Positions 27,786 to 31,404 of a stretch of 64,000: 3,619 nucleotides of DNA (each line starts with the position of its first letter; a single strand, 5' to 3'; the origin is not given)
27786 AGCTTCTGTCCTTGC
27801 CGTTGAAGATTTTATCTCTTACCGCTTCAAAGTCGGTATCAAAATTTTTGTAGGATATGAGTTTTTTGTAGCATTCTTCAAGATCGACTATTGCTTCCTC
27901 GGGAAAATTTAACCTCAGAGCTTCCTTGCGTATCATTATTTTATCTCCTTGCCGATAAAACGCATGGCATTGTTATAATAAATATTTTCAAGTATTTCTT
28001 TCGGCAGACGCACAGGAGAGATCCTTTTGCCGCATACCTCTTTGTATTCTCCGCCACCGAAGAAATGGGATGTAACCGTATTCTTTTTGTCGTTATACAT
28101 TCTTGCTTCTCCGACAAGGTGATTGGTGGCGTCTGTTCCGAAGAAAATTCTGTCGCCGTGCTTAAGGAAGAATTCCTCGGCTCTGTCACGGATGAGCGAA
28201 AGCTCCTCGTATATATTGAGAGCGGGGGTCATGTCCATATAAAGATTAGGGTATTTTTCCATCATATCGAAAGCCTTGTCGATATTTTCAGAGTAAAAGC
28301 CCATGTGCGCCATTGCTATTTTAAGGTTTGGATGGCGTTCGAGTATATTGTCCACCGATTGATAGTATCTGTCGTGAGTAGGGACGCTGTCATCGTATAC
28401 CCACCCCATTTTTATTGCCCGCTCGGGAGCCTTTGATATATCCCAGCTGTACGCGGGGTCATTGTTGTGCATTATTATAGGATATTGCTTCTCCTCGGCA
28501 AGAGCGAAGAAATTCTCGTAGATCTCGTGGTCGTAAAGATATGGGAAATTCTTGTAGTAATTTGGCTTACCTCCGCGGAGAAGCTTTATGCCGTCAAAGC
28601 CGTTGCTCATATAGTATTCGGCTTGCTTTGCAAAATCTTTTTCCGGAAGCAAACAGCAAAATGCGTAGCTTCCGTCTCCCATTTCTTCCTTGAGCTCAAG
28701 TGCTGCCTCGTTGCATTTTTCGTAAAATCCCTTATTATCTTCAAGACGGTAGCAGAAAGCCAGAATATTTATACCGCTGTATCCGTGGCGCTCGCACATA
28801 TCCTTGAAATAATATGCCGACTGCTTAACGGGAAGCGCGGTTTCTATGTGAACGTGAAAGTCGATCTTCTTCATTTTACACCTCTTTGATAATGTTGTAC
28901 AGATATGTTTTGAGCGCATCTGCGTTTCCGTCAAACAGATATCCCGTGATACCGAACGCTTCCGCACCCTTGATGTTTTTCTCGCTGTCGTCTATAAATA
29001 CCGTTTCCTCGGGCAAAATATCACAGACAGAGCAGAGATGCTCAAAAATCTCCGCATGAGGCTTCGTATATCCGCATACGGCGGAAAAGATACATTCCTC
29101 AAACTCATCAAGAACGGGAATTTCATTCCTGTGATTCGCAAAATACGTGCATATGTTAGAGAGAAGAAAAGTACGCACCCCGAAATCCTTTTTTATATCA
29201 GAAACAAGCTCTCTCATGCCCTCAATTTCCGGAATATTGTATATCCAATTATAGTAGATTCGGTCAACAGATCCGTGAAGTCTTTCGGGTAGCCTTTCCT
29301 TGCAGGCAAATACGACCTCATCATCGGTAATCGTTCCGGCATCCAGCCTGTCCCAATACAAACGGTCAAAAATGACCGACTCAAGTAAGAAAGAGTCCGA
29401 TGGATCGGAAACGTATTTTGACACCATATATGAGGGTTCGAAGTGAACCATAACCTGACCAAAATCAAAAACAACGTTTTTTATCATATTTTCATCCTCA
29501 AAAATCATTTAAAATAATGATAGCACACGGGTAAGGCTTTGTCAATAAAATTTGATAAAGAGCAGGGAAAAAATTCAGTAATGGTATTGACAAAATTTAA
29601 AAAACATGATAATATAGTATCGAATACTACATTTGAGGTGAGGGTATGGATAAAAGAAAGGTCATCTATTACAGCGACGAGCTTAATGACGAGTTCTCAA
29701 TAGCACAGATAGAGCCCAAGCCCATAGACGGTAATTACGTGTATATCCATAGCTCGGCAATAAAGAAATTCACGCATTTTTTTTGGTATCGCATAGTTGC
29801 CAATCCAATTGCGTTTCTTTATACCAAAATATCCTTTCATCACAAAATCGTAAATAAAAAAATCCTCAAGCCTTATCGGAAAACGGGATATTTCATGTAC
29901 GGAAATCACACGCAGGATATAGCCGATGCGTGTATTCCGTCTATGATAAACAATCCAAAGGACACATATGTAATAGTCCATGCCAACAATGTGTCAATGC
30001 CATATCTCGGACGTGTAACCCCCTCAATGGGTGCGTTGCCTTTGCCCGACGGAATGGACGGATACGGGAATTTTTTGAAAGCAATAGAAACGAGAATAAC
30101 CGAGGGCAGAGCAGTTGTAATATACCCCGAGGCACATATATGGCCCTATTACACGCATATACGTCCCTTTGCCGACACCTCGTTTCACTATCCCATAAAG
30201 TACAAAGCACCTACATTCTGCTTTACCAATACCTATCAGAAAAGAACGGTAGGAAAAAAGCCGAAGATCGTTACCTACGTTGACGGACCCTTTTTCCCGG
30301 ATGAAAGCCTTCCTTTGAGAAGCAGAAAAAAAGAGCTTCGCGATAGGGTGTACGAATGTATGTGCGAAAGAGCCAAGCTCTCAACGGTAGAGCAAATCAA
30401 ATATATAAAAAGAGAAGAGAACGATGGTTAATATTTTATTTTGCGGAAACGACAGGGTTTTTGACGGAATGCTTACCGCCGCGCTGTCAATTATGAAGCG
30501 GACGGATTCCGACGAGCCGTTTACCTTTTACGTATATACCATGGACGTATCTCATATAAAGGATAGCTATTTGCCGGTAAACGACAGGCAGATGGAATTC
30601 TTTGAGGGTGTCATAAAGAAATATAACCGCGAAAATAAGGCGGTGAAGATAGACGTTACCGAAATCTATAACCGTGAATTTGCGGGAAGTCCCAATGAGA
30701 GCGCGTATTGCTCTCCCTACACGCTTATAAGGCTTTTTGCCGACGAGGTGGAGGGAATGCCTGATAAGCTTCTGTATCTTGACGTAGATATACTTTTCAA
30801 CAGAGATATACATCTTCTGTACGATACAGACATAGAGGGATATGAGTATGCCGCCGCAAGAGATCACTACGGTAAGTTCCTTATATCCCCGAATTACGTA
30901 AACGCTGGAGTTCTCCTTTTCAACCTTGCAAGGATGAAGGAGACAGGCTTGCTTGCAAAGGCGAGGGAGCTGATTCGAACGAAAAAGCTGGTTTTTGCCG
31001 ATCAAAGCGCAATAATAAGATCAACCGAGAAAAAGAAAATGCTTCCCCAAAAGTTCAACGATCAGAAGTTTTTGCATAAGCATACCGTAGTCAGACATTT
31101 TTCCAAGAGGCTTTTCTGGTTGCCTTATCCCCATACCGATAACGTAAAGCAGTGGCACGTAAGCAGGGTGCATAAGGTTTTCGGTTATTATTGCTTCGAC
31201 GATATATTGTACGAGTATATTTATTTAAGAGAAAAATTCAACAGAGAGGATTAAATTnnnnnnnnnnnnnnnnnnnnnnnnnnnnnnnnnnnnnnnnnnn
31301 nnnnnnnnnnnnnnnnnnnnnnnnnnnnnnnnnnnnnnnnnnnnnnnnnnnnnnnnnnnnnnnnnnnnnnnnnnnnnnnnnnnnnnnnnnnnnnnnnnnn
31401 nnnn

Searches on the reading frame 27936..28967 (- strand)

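Call 7: search_protein_families(library=pfam, proteins=[window:27936-28967:-])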
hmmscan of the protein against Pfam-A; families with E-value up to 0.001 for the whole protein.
window:27936-28967:- (343 aa): 1 family
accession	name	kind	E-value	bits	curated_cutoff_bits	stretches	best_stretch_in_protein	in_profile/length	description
PF04909.20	Amidohydro_2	-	3.5e-15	57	26.4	1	86-339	66-288/289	Amidohydrolase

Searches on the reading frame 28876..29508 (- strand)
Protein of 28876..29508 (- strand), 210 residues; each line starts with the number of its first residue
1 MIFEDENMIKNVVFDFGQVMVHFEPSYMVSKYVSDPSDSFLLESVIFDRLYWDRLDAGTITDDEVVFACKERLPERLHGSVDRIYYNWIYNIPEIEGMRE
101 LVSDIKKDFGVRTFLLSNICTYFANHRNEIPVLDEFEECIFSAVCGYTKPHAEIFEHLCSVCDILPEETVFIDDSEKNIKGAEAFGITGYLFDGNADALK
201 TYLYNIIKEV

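Call 7: search_protein_families(library=pfam, proteins=[window:28876-29508:-])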
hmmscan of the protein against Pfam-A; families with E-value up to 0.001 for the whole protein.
window:28876-29508:- (210 aa): 3 families
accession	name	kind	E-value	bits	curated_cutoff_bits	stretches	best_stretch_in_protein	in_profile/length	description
PF00702.32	Hydrolase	-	7.3e-12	46.5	26.4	1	78-186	85-191/191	haloacid dehalogenase-like hydrolase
PF13419.12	HAD_2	-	8e-07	29.8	23.8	1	91-188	77-174/178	Haloacid dehalogenase-like hydrolase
PF13242.12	Hydrolase_like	-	0.00067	19.9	22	0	148-192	3-48/75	HAD-hyrolase-like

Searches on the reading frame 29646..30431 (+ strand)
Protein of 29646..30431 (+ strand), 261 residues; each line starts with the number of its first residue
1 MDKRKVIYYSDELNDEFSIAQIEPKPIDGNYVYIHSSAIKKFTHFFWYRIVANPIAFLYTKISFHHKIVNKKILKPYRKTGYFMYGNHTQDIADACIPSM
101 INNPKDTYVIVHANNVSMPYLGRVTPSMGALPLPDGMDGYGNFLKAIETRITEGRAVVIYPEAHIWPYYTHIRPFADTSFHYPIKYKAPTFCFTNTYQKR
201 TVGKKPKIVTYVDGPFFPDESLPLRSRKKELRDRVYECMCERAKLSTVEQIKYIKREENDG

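Call 7: search_protein_families(library=pfam, proteins=[window:29646-30431:+])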
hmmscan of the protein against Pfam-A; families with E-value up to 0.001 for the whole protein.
window:29646-30431:+ (261 aa): 1 family
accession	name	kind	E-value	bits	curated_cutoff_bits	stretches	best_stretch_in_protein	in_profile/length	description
PF01553.26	Acyltransferase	-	4.6e-05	23.7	23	1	79-186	13-122/132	Acyltransferase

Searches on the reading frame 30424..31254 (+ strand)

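Call 7: search_protein_families(library=pfam, proteins=[window:30424-31254:+])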
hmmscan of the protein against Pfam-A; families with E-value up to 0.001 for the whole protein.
window:30424-31254:+ (276 aa): 1 family
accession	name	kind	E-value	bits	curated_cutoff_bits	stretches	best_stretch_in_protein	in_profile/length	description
PF01501.26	Glyco_transf_8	-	1e-16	61.7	24.3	1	4-212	2-216/253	Glycosyl transferase family 8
